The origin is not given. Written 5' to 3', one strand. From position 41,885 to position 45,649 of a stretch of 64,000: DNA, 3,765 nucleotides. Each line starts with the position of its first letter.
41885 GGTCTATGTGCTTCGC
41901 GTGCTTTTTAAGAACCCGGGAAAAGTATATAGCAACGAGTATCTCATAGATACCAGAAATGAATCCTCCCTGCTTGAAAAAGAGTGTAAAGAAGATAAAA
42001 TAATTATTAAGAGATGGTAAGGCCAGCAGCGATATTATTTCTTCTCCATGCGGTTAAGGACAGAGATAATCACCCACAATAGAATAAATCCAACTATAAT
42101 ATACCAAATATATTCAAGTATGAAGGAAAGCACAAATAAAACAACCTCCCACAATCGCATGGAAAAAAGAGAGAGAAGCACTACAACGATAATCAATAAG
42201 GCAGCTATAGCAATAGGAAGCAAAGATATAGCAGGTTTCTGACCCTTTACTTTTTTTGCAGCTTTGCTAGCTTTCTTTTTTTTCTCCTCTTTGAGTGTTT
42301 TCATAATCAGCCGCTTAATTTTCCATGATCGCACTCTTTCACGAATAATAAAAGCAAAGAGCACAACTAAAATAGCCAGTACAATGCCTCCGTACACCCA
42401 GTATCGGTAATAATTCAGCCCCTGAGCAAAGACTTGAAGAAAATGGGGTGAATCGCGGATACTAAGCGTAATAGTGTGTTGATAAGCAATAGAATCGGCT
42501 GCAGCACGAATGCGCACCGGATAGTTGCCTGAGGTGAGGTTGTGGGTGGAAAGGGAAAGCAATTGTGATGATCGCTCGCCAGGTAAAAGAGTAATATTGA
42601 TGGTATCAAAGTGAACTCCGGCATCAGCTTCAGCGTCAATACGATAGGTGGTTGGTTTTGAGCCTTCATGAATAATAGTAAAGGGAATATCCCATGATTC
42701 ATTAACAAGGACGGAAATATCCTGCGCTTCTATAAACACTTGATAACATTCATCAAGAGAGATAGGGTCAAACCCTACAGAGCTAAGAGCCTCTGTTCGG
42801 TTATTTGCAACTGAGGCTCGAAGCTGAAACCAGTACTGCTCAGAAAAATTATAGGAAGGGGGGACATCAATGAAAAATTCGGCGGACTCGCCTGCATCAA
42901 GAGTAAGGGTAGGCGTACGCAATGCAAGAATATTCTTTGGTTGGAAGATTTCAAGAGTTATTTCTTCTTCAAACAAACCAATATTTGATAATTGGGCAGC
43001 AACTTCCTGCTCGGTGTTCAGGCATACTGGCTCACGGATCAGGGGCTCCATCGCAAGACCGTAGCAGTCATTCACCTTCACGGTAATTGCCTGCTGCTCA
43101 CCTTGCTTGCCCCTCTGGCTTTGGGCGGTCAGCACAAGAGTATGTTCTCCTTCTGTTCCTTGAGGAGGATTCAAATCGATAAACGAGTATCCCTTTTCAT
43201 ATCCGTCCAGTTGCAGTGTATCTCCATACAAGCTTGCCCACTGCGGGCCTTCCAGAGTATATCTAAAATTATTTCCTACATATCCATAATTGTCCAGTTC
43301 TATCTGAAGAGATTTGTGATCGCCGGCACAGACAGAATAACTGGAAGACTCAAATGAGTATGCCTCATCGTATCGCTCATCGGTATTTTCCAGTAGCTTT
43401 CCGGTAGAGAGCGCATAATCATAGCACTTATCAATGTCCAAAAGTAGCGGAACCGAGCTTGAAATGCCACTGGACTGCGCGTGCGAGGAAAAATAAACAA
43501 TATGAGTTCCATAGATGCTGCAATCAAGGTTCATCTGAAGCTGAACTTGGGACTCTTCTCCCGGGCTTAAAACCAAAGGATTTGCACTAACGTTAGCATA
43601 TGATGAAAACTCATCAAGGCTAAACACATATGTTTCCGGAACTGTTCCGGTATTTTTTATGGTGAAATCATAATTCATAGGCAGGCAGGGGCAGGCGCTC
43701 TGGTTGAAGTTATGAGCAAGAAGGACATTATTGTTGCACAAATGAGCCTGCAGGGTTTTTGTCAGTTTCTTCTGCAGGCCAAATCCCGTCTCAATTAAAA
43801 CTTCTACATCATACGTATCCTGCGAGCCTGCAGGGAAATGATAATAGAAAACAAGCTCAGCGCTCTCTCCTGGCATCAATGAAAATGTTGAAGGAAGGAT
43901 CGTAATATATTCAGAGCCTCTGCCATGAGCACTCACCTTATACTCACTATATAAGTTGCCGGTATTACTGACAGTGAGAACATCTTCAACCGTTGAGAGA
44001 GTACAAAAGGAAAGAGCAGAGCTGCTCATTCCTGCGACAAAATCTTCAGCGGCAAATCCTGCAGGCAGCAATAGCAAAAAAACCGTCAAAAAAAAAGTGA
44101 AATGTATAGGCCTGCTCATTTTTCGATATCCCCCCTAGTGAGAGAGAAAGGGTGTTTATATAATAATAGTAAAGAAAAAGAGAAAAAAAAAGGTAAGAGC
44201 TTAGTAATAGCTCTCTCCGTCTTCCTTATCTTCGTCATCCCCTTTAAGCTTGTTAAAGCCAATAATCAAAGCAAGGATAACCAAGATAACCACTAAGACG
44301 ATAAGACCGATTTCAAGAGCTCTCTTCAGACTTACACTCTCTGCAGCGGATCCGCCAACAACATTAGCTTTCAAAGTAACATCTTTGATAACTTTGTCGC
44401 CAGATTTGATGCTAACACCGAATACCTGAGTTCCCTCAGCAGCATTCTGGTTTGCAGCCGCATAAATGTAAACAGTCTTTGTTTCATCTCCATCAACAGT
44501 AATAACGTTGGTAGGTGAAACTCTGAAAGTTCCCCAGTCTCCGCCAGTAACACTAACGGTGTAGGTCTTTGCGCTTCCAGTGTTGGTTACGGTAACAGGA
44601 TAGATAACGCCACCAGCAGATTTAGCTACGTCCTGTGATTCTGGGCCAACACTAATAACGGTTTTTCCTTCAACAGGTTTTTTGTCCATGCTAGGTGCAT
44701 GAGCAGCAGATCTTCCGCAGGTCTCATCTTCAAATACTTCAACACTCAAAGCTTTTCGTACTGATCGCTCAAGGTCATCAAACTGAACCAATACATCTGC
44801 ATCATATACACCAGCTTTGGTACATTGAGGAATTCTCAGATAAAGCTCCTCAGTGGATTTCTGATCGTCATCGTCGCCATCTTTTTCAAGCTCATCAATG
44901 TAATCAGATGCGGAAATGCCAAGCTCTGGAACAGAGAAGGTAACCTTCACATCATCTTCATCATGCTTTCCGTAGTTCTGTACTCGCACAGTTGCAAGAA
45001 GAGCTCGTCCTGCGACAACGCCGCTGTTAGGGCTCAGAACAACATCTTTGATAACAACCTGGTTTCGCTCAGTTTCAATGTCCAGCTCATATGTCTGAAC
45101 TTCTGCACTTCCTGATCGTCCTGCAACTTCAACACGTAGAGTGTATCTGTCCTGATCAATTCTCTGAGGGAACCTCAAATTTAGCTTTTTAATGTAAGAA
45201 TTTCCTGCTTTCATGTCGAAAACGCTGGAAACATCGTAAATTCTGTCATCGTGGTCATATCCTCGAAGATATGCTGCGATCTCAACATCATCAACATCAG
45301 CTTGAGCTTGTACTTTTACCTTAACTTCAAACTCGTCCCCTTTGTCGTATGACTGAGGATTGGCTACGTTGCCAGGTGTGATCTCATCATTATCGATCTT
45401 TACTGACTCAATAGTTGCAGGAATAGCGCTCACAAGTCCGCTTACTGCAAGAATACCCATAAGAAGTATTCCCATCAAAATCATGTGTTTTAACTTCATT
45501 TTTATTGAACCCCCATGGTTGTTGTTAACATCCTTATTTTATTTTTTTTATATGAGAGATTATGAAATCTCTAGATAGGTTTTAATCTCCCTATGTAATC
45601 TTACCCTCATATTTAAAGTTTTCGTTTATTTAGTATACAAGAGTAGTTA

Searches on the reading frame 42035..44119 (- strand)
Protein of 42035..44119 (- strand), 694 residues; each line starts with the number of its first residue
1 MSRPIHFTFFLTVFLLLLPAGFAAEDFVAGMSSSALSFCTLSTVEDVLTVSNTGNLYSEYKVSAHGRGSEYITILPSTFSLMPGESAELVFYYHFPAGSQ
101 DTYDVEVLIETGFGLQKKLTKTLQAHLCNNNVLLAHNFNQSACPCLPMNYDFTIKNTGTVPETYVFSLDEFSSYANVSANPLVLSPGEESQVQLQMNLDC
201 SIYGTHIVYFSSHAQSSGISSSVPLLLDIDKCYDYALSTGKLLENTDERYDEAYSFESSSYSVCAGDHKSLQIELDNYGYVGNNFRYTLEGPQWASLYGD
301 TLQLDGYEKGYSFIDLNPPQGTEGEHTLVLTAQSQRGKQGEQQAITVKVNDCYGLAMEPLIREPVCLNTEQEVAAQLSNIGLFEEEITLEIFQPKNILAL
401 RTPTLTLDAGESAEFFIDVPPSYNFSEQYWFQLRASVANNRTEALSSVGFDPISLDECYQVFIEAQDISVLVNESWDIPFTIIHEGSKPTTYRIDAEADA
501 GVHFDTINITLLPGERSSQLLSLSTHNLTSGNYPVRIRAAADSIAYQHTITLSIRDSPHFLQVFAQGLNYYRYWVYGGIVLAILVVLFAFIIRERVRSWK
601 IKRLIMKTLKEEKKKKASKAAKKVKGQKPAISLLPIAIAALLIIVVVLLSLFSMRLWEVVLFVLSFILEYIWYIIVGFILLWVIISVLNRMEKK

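Call 39: search_protein_families(library=pfam, proteins=[window:42035-44119:-])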
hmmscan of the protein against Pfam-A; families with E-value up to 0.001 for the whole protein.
window:42035-44119:- (694 aa): 3 families
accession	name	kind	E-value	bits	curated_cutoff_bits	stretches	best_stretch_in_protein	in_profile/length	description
PF22067.2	Cep192_D3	-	2.3e-08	34.5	27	0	39-95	14-69/99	Cep192 domain 3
PF22544.2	HYDIN_VesB_CFA65-like_Ig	-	2.5e-05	24.9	25.5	0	41-94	18-71/100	HYDIN/CFA65/VesB-like, Ig-like domain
PF11614.14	FixG_C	-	4.2e-05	24.1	25.6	0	150-198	35-85/119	IG-like fold at C-terminal of FixG, putative oxidoreductase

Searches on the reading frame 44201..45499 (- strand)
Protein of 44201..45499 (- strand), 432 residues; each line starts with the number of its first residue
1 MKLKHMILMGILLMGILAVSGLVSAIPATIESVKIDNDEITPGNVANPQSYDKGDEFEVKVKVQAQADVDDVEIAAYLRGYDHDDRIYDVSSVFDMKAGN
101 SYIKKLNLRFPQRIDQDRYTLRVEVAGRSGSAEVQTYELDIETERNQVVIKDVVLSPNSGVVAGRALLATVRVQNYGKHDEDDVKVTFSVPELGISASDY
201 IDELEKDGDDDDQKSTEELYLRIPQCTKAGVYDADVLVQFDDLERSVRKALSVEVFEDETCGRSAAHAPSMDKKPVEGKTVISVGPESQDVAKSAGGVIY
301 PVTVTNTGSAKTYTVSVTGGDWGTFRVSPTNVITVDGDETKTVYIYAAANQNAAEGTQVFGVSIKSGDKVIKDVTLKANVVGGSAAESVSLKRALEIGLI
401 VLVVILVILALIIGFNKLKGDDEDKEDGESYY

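Call 39: search_protein_families(library=pfam, proteins=[window:44201-45499:-])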
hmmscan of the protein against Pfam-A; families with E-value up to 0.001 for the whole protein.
window:44201-45499:- (432 aa): 2 families
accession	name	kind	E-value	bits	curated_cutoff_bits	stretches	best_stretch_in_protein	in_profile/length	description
PF11614.14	FixG_C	-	0.00034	21.2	25.6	0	300-366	35-103/119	IG-like fold at C-terminal of FixG, putative oxidoreductase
PF14524.12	Wzt_C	-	0.00085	19.8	30.4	0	33-137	10-118/143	Wzt C-terminal domain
